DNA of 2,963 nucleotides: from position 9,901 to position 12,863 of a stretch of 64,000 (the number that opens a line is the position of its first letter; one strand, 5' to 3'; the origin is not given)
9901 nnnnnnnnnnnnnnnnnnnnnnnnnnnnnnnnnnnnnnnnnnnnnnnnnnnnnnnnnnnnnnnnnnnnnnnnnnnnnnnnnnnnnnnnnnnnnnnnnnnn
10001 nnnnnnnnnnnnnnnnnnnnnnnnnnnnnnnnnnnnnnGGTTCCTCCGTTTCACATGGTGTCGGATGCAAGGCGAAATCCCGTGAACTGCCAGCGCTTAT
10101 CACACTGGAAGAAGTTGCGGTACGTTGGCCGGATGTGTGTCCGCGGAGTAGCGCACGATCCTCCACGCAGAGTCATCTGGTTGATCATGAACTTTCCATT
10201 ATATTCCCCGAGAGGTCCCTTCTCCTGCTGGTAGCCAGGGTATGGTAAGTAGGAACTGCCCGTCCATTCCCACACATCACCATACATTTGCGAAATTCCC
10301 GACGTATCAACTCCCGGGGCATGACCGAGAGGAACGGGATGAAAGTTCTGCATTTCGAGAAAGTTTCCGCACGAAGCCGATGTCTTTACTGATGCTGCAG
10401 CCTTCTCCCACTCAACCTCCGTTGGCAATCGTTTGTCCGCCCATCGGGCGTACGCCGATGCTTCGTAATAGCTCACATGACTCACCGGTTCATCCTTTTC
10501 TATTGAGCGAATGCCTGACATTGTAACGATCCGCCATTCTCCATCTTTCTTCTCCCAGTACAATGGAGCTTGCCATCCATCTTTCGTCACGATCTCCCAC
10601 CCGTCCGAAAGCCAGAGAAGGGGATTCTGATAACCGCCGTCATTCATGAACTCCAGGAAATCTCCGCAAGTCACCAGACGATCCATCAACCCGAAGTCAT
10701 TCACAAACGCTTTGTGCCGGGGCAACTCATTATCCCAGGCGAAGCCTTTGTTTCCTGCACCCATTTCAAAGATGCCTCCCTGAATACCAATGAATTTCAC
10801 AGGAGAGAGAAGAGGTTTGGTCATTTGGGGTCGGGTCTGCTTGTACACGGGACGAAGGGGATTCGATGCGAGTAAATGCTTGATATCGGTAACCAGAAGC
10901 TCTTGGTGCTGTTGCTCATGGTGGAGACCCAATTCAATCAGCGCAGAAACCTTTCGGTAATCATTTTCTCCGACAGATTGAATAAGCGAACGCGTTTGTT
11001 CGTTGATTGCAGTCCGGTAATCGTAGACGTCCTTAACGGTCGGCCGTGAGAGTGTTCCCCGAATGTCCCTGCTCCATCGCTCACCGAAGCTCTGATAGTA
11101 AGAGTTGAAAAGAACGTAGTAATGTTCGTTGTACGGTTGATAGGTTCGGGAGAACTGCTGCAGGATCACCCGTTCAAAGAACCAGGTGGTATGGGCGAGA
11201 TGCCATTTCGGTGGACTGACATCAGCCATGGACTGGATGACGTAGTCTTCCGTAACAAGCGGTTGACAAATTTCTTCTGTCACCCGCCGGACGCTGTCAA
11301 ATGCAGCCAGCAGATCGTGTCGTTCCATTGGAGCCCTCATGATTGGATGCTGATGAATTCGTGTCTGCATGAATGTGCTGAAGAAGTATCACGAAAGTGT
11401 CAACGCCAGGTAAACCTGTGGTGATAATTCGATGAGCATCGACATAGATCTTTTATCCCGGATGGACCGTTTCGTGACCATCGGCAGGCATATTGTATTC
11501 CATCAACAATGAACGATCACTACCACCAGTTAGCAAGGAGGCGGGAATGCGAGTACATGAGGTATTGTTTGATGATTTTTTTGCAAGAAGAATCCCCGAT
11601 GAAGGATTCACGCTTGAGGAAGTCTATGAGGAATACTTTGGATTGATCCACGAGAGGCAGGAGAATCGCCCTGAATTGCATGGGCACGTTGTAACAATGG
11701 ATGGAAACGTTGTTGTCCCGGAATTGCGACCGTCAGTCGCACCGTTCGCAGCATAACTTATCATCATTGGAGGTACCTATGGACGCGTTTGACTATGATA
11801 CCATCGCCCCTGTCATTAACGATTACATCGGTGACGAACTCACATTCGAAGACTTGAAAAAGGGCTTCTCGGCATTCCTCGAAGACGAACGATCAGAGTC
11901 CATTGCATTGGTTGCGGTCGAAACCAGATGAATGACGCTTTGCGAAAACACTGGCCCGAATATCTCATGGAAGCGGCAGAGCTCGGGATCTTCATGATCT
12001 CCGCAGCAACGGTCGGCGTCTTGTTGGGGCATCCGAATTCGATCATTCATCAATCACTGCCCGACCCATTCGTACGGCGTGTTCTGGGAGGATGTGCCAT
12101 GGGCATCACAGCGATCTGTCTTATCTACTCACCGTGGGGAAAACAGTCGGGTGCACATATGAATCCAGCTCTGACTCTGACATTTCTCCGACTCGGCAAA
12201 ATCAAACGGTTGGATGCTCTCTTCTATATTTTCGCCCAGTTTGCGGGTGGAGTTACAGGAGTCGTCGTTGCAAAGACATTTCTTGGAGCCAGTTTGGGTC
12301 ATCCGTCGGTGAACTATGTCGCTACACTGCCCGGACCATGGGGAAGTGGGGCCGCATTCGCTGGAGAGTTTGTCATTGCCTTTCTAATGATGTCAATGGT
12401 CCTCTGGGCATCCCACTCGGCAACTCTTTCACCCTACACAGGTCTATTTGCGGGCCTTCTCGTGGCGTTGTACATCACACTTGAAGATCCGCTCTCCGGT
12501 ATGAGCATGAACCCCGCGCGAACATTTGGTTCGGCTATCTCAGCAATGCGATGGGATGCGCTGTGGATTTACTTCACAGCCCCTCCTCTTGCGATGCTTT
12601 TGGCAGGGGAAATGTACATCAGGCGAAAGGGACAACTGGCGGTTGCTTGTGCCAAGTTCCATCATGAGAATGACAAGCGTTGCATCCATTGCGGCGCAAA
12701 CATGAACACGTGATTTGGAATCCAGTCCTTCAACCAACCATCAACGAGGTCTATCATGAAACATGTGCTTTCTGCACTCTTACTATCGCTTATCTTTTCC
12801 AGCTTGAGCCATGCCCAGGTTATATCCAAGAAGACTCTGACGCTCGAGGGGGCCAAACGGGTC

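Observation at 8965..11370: Stand-alone egtB-egtD ergothioneine operon without egtA/egtC in a T9SS-bearing (FCB-group-like) genome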

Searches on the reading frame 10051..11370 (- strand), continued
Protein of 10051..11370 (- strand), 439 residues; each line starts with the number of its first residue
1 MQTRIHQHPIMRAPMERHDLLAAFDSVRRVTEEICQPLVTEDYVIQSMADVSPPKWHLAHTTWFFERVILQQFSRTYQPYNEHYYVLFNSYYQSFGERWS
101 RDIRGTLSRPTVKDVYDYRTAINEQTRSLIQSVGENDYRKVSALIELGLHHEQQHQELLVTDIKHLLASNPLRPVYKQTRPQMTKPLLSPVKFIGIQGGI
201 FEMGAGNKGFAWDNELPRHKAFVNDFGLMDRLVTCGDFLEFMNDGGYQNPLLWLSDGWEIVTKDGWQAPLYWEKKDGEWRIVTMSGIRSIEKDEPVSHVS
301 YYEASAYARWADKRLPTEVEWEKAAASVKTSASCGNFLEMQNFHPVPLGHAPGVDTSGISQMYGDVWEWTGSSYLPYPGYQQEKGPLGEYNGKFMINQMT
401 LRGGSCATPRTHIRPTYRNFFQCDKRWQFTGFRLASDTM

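Call 71: find_encoding_contigs(protein=P0017, flank=10000, max_places=2)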
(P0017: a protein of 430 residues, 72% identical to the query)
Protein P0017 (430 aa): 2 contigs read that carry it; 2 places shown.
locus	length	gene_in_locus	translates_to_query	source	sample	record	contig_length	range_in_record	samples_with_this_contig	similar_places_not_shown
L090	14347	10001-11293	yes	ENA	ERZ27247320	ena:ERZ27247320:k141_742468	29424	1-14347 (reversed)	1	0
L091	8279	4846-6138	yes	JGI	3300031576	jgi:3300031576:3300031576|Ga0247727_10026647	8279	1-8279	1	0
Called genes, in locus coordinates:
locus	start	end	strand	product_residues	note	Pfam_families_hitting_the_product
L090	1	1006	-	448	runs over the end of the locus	PF00070:Pyr_redox (faint), PF07992:Pyr_redox_2, PF22366:NDH2_C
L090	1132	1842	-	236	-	PF03992:ABM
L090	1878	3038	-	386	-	PF08450:SGL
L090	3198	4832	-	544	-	PF08450:SGL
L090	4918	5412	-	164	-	PF03928:HbpS-like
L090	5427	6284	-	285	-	PF03928:HbpS-like, PF13185:GAF_2 (faint), PF00190:Cupin_1 (weak), PF07883:Cupin_2 (faint)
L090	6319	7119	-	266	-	PF00230:MIP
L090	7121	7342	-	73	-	-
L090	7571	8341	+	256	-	PF00005:ABC_tran, PF13304:AAA_21 (faint)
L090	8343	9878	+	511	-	PF00528:BPD_transp_1, PF04069:OpuAC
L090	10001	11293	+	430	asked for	PF12867:DinB_2, PF03781:FGE-sulfatase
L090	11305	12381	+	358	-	PF10017:Methyltransf_33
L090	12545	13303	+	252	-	PF00072:Response_reg, PF00486:Trans_reg_C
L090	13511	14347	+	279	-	?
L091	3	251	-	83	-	?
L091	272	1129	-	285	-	PF03928:HbpS-like, PF13185:GAF_2 (faint), PF00190:Cupin_1 (weak), PF07883:Cupin_2 (faint)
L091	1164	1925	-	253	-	PF00230:MIP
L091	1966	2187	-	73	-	-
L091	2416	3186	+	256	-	PF00005:ABC_tran, PF13304:AAA_21 (faint)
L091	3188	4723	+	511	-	PF00528:BPD_transp_1, PF04069:OpuAC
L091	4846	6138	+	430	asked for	PF12867:DinB_2, PF03781:FGE-sulfatase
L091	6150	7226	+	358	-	PF10017:Methyltransf_33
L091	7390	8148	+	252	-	PF00072:Response_reg, PF00486:Trans_reg_C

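Call 72: find_encoding_contigs(protein=P0022, flank=10000, max_places=2)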
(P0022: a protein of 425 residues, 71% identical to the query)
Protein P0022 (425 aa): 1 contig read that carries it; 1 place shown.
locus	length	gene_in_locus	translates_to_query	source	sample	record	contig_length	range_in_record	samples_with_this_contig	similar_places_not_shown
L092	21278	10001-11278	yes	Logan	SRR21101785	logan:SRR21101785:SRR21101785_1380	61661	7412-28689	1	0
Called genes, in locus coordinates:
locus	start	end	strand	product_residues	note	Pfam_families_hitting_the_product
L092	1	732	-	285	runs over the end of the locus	PF10517:DM13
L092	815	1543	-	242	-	-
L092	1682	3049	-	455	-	PF00070:Pyr_redox (faint), PF01266:DAO (faint), PF07992:Pyr_redox_2, PF22366:NDH2_C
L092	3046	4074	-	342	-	PF08450:SGL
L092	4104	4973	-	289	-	-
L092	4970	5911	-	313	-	PF02368:Big_2 (weak), PF25354:Ig_NUP210_16th (faint), PF02368:Big_2, PF26918:Ig_Eae (weak), PF10517:DM13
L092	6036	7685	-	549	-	PF08450:SGL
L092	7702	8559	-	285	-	PF03928:HbpS-like, PF13185:GAF_2 (weak), PF00190:Cupin_1 (weak), PF07883:Cupin_2 (faint)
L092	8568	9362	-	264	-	PF00230:MIP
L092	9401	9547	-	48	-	-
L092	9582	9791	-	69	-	-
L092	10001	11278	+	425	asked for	PF12867:DinB_2, PF03781:FGE-sulfatase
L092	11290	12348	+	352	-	PF10017:Methyltransf_33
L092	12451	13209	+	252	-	PF00072:Response_reg, PF00486:Trans_reg_C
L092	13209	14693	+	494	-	PF00672:HAMP, PF00512:HisKA, PF02518:HATPase_c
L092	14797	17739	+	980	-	PF01590:GAF, PF08448:PAS_4, PF13426:PAS_9, PF00989:PAS, PF08448:PAS_4, PF13426:PAS_9, PF00512:HisKA, PF02518:HATPase_c, +6 more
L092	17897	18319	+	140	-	-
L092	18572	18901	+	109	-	-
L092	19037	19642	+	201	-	-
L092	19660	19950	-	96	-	PF01329:Pterin_4a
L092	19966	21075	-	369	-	PF17761:DUF1016_N (faint)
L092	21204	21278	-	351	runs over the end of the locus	PF01791:DeoC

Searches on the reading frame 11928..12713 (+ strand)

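Call 9: search_protein_families(library=pfam, proteins=[window:11928-12713:+], max_evalue=0.0001)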
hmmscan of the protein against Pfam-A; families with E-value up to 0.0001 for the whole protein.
window:11928-12713:+ (261 aa): 1 family
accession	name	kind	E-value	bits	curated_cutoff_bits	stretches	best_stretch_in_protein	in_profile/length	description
PF00230.25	MIP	-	2.7e-28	99.7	25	1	56-230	48-222/222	Major intrinsic protein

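Call 54: search_protein_families(library=ncbifam, proteins=[window:11928-12713:+], max_evalue=0.00001)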
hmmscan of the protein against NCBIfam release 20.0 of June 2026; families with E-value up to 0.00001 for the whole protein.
window:11928-12713:+ (261 aa): 3 families
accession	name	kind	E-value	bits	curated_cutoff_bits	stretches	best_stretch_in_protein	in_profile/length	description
TIGR00861.1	MIP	subfamily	2.8e-34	118.9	171.25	1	22-230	7-224/224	MIP family channel protein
NF003838.0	PRK05420.1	equivalog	9.2e-16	58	256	1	55-230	40-223/231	aquaporin Z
NF043012.1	LacAcidTportLarD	equivalog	7.1e-06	25.6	390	0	57-204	45-194/237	D/L-lactic acid transporter LarD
